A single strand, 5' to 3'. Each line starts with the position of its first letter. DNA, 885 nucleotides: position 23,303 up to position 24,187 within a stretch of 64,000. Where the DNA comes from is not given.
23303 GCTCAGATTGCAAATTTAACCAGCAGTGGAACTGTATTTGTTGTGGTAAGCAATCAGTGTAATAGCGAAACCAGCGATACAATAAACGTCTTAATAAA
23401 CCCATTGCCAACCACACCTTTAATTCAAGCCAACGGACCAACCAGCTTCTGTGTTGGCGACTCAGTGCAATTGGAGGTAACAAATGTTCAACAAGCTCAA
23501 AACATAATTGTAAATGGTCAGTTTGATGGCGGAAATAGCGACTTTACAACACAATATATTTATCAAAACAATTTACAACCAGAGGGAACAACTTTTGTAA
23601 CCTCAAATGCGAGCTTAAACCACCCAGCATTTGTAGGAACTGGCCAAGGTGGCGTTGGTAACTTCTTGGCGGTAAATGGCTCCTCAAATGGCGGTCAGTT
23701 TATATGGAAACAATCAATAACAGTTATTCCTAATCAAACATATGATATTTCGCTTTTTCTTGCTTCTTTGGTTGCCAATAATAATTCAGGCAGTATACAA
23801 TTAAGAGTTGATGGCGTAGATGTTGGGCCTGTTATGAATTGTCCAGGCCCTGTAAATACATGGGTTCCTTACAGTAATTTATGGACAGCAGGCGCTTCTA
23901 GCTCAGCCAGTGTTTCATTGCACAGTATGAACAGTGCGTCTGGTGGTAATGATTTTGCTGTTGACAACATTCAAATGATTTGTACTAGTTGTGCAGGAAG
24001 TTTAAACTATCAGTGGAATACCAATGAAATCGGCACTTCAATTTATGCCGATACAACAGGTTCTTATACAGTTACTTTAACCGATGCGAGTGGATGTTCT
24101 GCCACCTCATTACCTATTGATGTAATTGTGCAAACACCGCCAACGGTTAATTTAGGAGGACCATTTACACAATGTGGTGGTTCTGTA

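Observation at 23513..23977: CBM4/9-like carbohydrate-binding module inserted into the middle of the Ig-repeat array of the giant adhesin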

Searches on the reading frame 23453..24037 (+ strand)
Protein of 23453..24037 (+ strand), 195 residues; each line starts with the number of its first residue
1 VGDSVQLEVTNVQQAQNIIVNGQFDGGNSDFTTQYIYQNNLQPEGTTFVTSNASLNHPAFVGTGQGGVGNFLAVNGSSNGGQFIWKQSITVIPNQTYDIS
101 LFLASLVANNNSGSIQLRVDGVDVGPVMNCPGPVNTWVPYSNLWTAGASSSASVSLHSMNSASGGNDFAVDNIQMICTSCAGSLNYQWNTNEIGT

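Call 5: search_protein_families(library=pfam, proteins=[window:23453-24037:+], max_evalue=10)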
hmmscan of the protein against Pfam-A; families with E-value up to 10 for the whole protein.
window:23453-24037:+ (195 aa): 1 family
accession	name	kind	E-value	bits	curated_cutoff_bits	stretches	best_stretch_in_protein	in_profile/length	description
PF22356.1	MACPF_b-prism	-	0.071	13.3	26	1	166-191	99-124/150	MACPF/perforin-like, beta-prism domain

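Call 6: search_protein_families(library=ncbifam, proteins=[window:23453-24037:+], max_evalue=10)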
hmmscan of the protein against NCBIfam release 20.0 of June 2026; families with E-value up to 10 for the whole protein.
window:23453-24037:+ (195 aa): 0 families
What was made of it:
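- No Pfam or NCBIfam hit for this copy (calls 5, 6).
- Tried and rejected: Pfam and NCBIfam scans of the segment found nothing relevant (calls 5, 6).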

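Call 7: search_solved_structures(query=window:23495-23995:+, max_evalue=10, show_alignments=3)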
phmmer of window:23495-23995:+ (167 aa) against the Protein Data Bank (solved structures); distinct sequences matched with E-value up to 10: 8.
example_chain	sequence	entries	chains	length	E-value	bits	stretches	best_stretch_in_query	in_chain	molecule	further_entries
6yf6_A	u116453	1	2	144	6.4e-05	26.4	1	57-160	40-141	Galactose-binding lectin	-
2vtu_J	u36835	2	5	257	0.055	16.9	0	36-129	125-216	MS2 COAT PROTEIN | COAT PROTEIN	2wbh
8q95_C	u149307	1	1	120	0.062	16.7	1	6-46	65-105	Nanobody Ma16B06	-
8rex_G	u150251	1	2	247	0.13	15.6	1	16-71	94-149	mFab LMT-12, Heavy Chain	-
1vmo_A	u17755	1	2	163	0.35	14.2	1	112-165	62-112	VITELLINE MEMBRANE OUTER LAYER PROTEIN I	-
8as0_B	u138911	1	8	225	0.57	13.5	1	14-67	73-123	D12 antibody heavy chain, Fab fragment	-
7tfs_A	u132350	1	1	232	0.71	13.2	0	125-166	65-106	Cytochrome c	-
9q2c_G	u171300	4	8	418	0.8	13.1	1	9-70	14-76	DNA repair protein RAD51 homolog | DNA repair protein RAD51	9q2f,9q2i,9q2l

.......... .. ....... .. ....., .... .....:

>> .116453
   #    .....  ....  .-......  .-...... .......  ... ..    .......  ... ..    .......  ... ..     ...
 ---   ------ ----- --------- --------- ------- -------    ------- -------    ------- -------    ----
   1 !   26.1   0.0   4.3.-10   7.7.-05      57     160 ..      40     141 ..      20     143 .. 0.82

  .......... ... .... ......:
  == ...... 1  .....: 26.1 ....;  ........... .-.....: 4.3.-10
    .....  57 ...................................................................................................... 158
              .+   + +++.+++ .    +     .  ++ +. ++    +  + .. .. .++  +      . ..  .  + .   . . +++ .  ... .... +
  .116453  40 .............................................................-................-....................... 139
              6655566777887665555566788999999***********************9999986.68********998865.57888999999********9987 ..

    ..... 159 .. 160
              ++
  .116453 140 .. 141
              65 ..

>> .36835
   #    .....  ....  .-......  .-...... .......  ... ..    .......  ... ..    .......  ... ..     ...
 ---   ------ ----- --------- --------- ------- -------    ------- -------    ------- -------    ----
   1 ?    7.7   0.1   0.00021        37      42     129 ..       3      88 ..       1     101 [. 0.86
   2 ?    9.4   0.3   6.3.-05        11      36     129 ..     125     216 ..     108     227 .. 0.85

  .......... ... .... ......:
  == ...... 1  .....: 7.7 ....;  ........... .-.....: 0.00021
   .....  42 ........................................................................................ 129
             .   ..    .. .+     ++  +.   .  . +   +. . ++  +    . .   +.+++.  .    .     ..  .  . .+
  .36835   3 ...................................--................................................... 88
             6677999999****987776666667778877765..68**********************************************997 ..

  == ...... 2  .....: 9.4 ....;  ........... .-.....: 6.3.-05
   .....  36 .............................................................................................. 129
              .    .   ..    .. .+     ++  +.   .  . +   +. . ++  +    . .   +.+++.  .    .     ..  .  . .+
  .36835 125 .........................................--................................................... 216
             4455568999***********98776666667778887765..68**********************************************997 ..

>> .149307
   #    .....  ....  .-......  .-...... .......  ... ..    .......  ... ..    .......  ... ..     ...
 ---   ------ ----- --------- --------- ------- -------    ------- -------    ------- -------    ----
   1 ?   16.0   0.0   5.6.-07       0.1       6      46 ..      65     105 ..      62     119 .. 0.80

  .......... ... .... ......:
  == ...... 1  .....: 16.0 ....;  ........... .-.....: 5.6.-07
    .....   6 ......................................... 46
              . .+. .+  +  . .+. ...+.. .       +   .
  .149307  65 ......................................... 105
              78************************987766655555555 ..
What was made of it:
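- On EclA-C-type Ca2+-dependent lectin domain: phmmer E 6.4e-5 over about 100 residues (call 7).
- phmmer to EclA-C E 6.4e-5 (call 7).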

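Call 8: find_homologous_proteins(query=window:23495-23995:+, max_evalue=0.001)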
Query window:23495-23995:+ (167 aa): 1 proteins with E <= 0.001 among 52 candidates.
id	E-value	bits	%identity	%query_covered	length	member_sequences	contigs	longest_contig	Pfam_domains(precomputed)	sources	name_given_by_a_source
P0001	1.2e-32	131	84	46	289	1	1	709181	-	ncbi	-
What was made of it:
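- Tried and rejected: It returned only one fragment (call 8).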

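Call 18: search_protein_representatives(protein=window:23504-23986:+)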
Query: 161 residues. Proteins with E-value up to 0.001 (for the whole library): 3596; up to 1e-10: 1825; up to 1e-30: 48. The best 150 are listed.
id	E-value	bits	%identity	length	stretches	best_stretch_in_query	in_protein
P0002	4.9e-100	348.6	28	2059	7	2-157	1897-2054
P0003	8.5e-82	289.3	81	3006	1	1-160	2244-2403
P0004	9.3e-69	246.9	30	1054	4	1-156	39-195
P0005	1.7e-59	216.8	35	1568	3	2-156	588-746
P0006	3.8e-58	212.4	34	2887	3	1-158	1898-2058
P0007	1.0e-53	198.1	33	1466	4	1-159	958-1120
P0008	8.6e-53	195.0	85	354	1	57-161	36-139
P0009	3.2e-52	193.2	29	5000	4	6-158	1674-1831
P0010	6.5e-50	185.7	34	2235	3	1-157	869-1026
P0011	1.1e-48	181.8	33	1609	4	1-158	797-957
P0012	1.9e-47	177.6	30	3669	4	2-156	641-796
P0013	1.7e-46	174.5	51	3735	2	1-160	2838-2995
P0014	5.8e-46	172.9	33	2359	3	1-157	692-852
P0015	4.8e-45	169.9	33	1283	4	12-158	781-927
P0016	4.7e-41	156.9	32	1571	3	1-158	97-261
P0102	1.7e-25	106.3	29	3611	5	1-158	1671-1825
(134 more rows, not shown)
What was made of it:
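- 23501..23983 (+): Nested beta-jelly-roll domain (aa ~2243-2403); the finding's 23513-23977 lies inside it. Family of at least 3596 clusters (call 18).
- Checked: The segment is far beyond chance. phmmer against 1.84 billion cluster representatives gives 3596 hits at E<=1e-3 and 1825 at E<=1e-10, nearly all covering the full 155-160 aa (call 18).
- Thousands of full-length homologs (call 18).
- Tried and rejected: The exhaustive HMMER search was needed to reveal the family (call 18).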

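Call 24: search_solved_structures(query=A1, max_evalue=1, show_alignments=3)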
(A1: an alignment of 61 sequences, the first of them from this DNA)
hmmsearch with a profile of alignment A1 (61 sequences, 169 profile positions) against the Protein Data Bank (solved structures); distinct sequences matched with E-value up to 1: 10.
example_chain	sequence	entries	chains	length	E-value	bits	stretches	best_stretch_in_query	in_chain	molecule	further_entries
6yf6_A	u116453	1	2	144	1.2e-05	28.3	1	80-162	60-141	Galactose-binding lectin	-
8xmz_A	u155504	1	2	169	7.5e-05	25.8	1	73-153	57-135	T9SS C-terminal target domain-containing protein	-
1k42_A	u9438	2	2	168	0.00031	23.8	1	6-164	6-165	Xylanase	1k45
3jxs_A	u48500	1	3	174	0.00036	23.6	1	6-163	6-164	Xylanase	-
2y6j_A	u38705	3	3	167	0.0027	20.7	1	6-162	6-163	XYLANASE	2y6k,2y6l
4bj0_A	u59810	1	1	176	0.0029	20.6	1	6-163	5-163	XYLANASE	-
2y64_A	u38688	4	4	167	0.0032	20.5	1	6-162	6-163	XYLANASE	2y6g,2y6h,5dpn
2zez_A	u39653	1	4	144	0.039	16.9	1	75-165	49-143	S-layer associated multidomain endoglucanase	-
5kca_A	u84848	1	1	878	0.32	14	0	84-117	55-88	Cerebellin-1,Cerebellin-1,Cerebellin-1,Glutamate receptor ionotropic, delta-2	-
5h4b_A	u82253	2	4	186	0.41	13.6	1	79-119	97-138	Cerebellin-4 | Protein Cbln4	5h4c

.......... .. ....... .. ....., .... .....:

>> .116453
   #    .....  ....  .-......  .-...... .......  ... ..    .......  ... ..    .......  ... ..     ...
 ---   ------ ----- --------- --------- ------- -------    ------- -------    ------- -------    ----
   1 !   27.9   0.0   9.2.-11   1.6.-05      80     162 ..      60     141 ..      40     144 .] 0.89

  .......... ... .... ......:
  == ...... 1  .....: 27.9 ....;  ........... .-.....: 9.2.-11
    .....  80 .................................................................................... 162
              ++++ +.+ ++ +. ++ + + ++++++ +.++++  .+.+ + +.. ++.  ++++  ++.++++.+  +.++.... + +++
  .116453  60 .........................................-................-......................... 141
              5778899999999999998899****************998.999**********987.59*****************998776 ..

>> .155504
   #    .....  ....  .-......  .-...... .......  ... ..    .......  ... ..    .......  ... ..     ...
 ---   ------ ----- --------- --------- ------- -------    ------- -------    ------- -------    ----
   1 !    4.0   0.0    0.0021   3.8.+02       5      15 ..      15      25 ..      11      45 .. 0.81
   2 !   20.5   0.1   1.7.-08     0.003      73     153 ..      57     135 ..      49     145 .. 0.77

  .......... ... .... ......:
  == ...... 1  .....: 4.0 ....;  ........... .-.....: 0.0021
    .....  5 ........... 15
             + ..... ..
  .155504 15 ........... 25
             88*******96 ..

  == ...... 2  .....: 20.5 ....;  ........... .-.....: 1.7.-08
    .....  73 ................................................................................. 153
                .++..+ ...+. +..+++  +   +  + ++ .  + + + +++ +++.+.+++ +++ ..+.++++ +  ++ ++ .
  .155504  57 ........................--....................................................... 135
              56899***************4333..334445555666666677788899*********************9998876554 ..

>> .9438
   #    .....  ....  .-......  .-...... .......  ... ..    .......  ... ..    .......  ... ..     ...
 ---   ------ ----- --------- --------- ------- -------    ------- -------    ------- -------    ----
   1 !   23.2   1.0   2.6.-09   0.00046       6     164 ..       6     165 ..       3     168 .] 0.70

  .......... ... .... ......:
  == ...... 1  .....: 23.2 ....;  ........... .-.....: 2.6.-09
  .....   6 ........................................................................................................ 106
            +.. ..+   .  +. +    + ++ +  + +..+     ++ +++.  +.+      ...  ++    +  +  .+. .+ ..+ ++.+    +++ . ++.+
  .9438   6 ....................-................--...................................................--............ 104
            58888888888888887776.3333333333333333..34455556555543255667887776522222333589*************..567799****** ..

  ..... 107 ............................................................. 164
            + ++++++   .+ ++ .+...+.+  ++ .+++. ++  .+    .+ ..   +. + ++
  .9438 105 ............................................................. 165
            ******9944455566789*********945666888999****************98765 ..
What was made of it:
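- On CBM4-2-type binding cleft: In the profile alignment, Trp69 falls in an insertion absent from the family, and Phe110 aligns with an aliphatic position, which is Val in the window (call 24).
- On EclA-C-type Ca2+-dependent lectin domain: Profile E 1.2e-5 (call 24).
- Closest known: CBM families 4, 9, 16, 22 and 61. Same: A family profile aligns end to end with CBM4-2, positions 6-164 against 6-165, at E 3e-4 (call 24).
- Closest known: CBM families 4, 9, 16, 22 and 61. Different: CBM4-2 cleft aromatics Trp69 and Phe110 are not matched (call 24).
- The family profile hits EclA-C at 1.2e-5, 8xmz at 7.5e-5, and CBM4-2 over its full length at 3e-4 (call 24). The aromatic cleft residues of CBM4-2 (Trp69, Phe110) have no aromatic counterpart in the profile alignment (call 24).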

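Call 25: search_protein_families(library=pfam, alignment_id=A1, max_evalue=1)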
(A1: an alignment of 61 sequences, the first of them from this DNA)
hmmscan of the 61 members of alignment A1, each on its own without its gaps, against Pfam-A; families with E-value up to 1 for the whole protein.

A. member 1, seq(161 aa): 0 families

B. families by the number of members that match (of 61 scanned): 33 families (the first 25 are shown)
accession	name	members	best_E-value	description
PF02018.23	CBM_4_9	42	1e-06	Carbohydrate binding domain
PF00629.30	MAM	8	6.4e-06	MAM domain, meprin/A5/mu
PF04862.18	DUF642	4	0.043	Protein of unknown function (DUF642)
PF22825.2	HpiC1-like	3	0.0014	HpiC1 cyclase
PF18998.6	Flg_new_2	3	0.002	Divergent InlB B-repeat domain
PF20736.2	Glyco_hydro127M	2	0.037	Beta-L-arabinofuranosidase, GH127 middle domain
PF18573.7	BclA_C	2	0.053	BclA C-terminal domain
PF03422.21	CBM_6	1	0.00034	Carbohydrate binding module (family 6)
PF20888.2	SVN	1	0.004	Scytovirin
PF25235.1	DUF7850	1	0.0055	Domain of unknown function (DUF7850)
PF10342.15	Kre9_KNH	1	0.006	Kre9/KNH-like N-terminal Ig-like domain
PF17209.9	Hfq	1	0.012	Hfq protein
PF24320.1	DUF7492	1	0.013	Domain of unknown function (DUF7492)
PF18329.7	SGBP_B_XBD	1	0.016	Surface glycan-binding protein B xyloglucan binding domain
PF06439.18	3keto-disac_hyd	1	0.019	3-keto-disaccharide hydrolase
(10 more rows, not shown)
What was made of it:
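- Closest known: CBM families 4, 9, 16, 22 and 61. Same: 42 of 61 relatives weakly hit PF02018 (call 25).
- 42 of 61 relatives weakly match PF02018 (call 25). 8 of 61 family members weakly hit Pfam MAM (call 25). 3 of 61 relatives weakly hit Pfam HpiC1-like (call 25).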

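Call 26: find_homologous_proteins(query=A1, max_evalue=0.00001)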
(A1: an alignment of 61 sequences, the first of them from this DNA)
Query A1 (61 sequences) (161 aa, profile of the alignment): 72 proteins with E <= 0.00001 among 1952 candidates.
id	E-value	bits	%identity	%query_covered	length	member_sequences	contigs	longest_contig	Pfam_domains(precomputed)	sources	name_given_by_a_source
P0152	6.8e-64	233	39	97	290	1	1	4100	-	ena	-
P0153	1.9e-61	225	33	98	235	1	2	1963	-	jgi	jgi:hypothetical protein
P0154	2.2e-57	211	33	98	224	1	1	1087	-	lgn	-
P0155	7.0e-57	210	28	98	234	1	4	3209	-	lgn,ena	-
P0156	7.2e-57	210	34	98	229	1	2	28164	PF07589.17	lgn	-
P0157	2.3e-56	208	33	98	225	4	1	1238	-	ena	-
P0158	1.1e-55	206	32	98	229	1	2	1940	-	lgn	-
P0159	2.6e-55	205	34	97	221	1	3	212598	-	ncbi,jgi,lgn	ncbi:MAG: hypothetical protein ACI9JL_000697 [Paracoccaceae bacterium]|jgi:hypothetical protein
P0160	3.1e-55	204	33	98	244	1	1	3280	-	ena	-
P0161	3.6e-55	204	31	99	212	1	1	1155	-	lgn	-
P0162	7.4e-54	200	32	97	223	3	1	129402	-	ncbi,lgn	-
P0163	1.3e-53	199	34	98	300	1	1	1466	-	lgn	-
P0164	1.4e-53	199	32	97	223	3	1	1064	-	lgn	-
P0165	3.7e-53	198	32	98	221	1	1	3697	-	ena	-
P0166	1.1e-52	196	33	97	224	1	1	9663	PF07589.17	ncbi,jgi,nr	ncbi:MAG: PEP-CTERM sorting domain-containing protein [Gammaproteobacteria bacterium]|nr:PEP-CTERM s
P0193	3.0e-45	172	35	98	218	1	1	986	PF02018.24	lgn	-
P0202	5.0e-43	165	27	99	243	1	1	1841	PF02018.24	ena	-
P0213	2.1e-35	140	32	63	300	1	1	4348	PF13585.13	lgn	-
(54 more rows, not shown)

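Call 33: predict_structure(alignment_id=A2)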
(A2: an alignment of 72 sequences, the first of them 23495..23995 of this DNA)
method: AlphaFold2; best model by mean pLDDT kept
length: 167 residues; sequences in the alignment: 72
mean_pLDDT: 92.3   pTM: 0.89
mean pLDDT of the five models: 92.3, 92.3, 92.1, 92.1, 90.2
residues with pLDDT >= 90: 130; 70-90: 31; 50-70: 6; < 50: 0
segments of 3 or more residues with pLDDT < 50: none
pLDDT, mean of each block of 10 residues (from residue 1): 92 96 96 95 84 80 93 97 97 86 98 90 94 98 91 93 89
secondary structure, 60 per line:
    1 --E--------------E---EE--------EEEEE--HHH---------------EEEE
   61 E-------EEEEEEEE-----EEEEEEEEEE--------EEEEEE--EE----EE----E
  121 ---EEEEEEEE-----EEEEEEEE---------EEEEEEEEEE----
elements in order: E32-36 E57-61 E69-76 E82-91 E100-105 E124-131 E137-144 E154-163
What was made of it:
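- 23501..23983 (+): AF2 pLDDT 92.3, pTM 0.89, all-beta (call 33).
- On CBM4/9/16/22/61-type beta-jelly-roll (galactose-binding-like superfamily): AF2 pLDDT 92.3 (call 33).
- Checked: The fold boundaries are slightly wider than the finding's coordinates, about aa 2243-2403 (nt 23501-23983) (call 33).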

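Call 39: find_related_loci(query=window:23495-23995:+, collection=genome_contigs, flank=10000)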
Query window:23495-23995:+ (167 aa) in genome_contigs; peptide patterns used: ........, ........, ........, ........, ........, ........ (x = any residue, [..] = any of these).
65 stretches matched a pattern; 2 encode a relative of the query (tblastn E <= 1e-3); 2 distinct loci.
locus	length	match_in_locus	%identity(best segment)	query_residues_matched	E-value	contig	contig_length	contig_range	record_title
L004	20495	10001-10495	80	2-166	4e-91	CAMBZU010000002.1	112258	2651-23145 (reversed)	MAG: Chitinophaga pinensis isolate MiH-14oct19-135 genome assembly, contig: MiH-14oct19-C162, whole genome shotgun seque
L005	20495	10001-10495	75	2-166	9e-84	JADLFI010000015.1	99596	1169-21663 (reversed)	MAG: Bacteroidia bacterium isolate SJ364 c_000000483860, whole genome shotgun sequence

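Call 52: search_protein_families(library=ncbifam, alignment_id=A1, max_evalue=0.1)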
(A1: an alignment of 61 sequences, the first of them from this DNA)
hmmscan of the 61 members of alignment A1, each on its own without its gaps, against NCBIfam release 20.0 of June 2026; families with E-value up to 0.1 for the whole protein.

A. member 1, seq(161 aa): 0 families

B. families by the number of members that match (of 61 scanned): 16 families
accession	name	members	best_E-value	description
NF033675.1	NTTRR-F1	20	3.5e-08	NTTRR-F1 domain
TIGR04362.1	choice_anch_C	14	8.1e-08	choice-of-anchor C family protein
NF048003.1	GTA_spike_fiber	8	1.6e-05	phage head spike fiber domain-containing protein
NF012221.1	MARTX_Nterm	6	2.2e-06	MARTX multifunctional-autoprocessing repeats-in-toxin holotoxin RtxA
NF038128.1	choice_anch_J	3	0.0041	choice-of-anchor J domain-containing protein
NF011849.0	PRK15321.1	1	0.017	type III secretion system effector protein OrgC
TIGR03329.1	Phn_aa_oxid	1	0.018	putative aminophosphonate oxidoreductase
NF047530.1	SrpBC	1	0.024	sigma factor SigX-regulated lipoprotein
NF009865.0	PRK13328.1-1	1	0.025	type III pantothenate kinase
TIGR00408.1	proS_fam_I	1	0.026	proline--tRNA ligase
NF032891.0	tail_200_repeat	1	0.033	tandem large repeat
TIGR02383.1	Hfq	1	0.043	RNA chaperone Hfq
NF038120.1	PEP_CTERM_QFxxD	1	0.065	NF038120 family PEP-CTERM protein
NF005040.0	PRK06457.1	1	0.071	pyruvate dehydrogenase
NF041404.1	XopAI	1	0.074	type III secretion system effector XopAI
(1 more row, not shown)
